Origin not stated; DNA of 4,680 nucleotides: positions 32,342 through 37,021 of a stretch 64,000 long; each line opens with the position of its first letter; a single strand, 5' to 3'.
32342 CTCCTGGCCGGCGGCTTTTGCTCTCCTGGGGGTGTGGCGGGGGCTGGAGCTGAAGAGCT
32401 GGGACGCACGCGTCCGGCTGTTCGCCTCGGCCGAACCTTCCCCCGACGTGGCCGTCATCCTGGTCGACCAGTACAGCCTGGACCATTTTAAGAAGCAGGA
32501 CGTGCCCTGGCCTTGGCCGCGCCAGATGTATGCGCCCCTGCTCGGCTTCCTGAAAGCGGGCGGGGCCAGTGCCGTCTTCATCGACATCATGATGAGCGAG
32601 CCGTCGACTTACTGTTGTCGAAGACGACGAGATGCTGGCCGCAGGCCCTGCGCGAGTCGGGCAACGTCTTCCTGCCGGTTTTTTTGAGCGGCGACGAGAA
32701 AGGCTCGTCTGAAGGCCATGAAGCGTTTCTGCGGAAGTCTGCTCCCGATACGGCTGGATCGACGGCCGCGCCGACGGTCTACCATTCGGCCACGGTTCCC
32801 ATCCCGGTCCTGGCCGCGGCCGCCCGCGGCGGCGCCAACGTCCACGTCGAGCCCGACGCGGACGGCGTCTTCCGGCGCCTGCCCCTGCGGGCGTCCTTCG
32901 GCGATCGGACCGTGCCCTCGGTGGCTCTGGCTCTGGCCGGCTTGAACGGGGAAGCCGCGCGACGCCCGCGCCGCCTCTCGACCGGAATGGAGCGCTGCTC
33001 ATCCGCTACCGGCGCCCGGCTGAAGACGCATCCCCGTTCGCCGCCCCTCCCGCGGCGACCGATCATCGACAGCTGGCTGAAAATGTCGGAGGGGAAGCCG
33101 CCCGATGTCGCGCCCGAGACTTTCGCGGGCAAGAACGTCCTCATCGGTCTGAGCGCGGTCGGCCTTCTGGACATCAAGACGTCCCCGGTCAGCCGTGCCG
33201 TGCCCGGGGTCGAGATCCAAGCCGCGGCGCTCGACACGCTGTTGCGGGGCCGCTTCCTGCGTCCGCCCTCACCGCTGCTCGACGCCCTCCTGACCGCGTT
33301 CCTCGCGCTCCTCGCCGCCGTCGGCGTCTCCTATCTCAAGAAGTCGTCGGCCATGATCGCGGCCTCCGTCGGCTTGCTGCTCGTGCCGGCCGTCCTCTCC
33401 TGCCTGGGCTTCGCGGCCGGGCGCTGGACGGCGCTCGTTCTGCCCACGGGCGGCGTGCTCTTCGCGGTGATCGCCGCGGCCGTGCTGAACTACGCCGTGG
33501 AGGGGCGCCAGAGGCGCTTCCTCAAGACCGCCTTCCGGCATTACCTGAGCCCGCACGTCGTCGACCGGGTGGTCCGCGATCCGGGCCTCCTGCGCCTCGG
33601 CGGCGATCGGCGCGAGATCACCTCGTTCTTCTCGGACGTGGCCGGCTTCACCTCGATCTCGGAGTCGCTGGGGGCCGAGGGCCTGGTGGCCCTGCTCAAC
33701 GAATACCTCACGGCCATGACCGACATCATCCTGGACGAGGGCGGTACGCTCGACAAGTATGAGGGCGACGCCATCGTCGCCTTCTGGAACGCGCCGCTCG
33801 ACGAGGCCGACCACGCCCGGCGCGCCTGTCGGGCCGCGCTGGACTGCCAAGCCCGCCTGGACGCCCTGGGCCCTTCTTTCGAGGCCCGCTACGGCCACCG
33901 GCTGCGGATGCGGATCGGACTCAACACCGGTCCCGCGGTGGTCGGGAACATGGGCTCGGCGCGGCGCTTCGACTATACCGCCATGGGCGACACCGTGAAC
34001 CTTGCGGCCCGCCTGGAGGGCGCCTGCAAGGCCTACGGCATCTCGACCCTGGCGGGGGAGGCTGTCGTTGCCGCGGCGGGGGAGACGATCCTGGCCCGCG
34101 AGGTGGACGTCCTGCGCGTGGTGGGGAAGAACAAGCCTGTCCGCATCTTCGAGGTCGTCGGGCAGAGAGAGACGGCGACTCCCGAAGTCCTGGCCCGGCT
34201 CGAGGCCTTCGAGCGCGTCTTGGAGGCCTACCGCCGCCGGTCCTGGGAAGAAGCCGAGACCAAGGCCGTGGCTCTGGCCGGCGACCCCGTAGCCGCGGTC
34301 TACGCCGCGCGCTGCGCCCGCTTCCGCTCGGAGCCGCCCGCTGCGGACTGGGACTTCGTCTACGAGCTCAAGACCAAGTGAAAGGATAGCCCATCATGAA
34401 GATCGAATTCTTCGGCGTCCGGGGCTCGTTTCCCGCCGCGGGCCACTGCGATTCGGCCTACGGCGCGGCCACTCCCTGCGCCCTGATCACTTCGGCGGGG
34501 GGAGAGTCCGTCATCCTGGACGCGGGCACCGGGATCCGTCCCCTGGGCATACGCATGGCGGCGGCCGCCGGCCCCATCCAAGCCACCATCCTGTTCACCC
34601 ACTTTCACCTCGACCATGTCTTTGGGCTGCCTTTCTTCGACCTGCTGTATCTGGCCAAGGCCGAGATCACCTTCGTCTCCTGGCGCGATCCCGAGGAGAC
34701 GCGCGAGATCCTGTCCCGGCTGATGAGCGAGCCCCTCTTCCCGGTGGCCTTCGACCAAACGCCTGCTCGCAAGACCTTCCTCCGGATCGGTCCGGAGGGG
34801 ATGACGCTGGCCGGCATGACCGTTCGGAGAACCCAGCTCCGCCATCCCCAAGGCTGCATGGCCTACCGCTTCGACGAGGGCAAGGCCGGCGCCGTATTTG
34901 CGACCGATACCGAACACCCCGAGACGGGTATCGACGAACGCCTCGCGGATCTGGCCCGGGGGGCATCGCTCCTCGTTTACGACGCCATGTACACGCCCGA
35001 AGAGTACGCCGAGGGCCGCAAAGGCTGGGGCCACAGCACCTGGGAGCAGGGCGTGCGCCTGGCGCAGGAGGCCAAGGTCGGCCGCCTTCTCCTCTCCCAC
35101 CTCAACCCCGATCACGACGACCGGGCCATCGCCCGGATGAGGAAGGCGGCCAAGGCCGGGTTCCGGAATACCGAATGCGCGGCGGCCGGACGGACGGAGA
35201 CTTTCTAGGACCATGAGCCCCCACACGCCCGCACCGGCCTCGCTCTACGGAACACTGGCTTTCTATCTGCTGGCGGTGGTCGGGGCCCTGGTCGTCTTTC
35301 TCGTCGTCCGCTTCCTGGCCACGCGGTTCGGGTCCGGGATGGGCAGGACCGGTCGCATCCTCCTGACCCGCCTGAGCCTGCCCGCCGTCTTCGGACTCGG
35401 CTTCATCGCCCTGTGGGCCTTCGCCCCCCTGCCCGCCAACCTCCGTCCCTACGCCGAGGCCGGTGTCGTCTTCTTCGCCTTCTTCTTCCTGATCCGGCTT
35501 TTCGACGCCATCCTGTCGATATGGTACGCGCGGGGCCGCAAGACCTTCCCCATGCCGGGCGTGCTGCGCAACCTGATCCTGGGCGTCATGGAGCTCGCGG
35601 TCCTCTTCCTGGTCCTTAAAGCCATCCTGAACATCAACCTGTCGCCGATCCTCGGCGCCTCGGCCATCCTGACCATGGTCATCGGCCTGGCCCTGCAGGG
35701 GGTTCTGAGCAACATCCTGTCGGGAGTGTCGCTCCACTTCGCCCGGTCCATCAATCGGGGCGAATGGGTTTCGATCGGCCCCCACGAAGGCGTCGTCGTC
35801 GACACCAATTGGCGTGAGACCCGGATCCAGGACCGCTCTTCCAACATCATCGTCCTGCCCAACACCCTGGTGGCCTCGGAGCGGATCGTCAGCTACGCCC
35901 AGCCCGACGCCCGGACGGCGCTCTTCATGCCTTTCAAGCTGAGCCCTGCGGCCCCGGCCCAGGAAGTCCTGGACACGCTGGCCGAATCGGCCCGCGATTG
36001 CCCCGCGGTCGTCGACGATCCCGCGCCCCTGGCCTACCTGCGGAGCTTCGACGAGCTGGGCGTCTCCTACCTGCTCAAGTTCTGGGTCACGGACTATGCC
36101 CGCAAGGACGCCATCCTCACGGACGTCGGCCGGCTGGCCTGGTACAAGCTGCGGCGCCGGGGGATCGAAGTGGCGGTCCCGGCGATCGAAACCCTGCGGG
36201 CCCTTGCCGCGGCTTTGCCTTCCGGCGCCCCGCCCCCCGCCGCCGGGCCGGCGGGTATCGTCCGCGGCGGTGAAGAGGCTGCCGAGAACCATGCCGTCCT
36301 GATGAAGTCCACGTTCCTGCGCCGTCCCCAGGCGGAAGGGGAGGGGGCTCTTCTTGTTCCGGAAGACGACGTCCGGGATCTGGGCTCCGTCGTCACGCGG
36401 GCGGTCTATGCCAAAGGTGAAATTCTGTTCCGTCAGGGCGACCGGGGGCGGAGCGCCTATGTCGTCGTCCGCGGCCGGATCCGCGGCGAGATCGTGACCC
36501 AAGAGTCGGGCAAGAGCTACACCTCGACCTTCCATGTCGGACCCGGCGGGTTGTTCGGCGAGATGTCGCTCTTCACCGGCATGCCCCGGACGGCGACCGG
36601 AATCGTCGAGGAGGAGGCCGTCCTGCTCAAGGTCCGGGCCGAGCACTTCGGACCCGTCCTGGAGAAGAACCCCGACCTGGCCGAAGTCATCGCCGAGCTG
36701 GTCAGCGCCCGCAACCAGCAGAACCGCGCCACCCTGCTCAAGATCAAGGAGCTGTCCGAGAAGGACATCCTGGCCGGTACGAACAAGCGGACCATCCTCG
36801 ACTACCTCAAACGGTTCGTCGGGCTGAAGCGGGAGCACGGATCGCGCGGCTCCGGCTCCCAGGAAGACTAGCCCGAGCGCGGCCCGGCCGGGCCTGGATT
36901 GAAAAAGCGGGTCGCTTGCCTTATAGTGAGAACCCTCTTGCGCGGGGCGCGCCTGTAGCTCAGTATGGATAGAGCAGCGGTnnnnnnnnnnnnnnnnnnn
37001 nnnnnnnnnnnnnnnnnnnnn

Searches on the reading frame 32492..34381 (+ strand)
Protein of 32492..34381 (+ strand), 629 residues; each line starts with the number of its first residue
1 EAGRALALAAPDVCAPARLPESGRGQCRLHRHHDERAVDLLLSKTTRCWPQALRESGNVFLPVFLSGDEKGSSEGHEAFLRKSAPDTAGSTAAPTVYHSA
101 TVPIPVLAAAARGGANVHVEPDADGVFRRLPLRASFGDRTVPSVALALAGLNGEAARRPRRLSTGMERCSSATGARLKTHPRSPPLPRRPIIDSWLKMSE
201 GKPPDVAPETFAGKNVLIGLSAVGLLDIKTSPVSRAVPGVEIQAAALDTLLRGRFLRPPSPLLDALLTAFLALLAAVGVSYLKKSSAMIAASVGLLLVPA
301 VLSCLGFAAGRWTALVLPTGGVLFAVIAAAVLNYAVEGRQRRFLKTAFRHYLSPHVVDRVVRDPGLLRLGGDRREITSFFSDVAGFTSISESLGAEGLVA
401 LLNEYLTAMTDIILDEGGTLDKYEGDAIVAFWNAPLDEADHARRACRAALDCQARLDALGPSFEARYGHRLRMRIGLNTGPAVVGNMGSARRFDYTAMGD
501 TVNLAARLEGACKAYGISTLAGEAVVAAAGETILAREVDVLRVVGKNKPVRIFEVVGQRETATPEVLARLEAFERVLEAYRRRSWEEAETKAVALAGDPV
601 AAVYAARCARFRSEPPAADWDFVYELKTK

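Call 59: search_protein_families(library=pfam, max_evalue=0.00001, proteins=[window:32492-34381:+])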
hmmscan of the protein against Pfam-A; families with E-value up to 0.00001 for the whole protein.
window:32492-34381:+ (629 aa): 2 families
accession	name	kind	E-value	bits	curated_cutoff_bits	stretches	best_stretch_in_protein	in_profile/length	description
PF05226.16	CHASE2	-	1.2e-20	74.7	26.3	1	80-275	100-254/257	CHASE2 domain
PF00211.25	Guanylate_cyc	-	1.1e-17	64.6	21.9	1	375-518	8-146/183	Adenylate and Guanylate cyclase catalytic domain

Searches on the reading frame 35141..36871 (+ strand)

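Call 59: search_protein_families(library=pfam, max_evalue=0.00001, proteins=[window:35141-36871:+])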
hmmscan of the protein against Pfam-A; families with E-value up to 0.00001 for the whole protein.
window:35141-36871:+ (576 aa): 3 families
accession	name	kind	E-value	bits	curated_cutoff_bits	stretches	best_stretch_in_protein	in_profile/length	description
PF00027.35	cNMP_binding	-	8.4e-19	67.8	27.5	1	422-510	3-89/89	Cyclic nucleotide-binding domain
PF00924.24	MS_channel_2nd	-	2.8e-13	50.2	20.2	1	188-250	2-64/68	Mechanosensitive ion channel, beta-domain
PF21082.3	MS_channel_3rd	-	2.2e-07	31.7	21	1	271-343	14-87/88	Mechanosensitive ion channel MscS, C-terminal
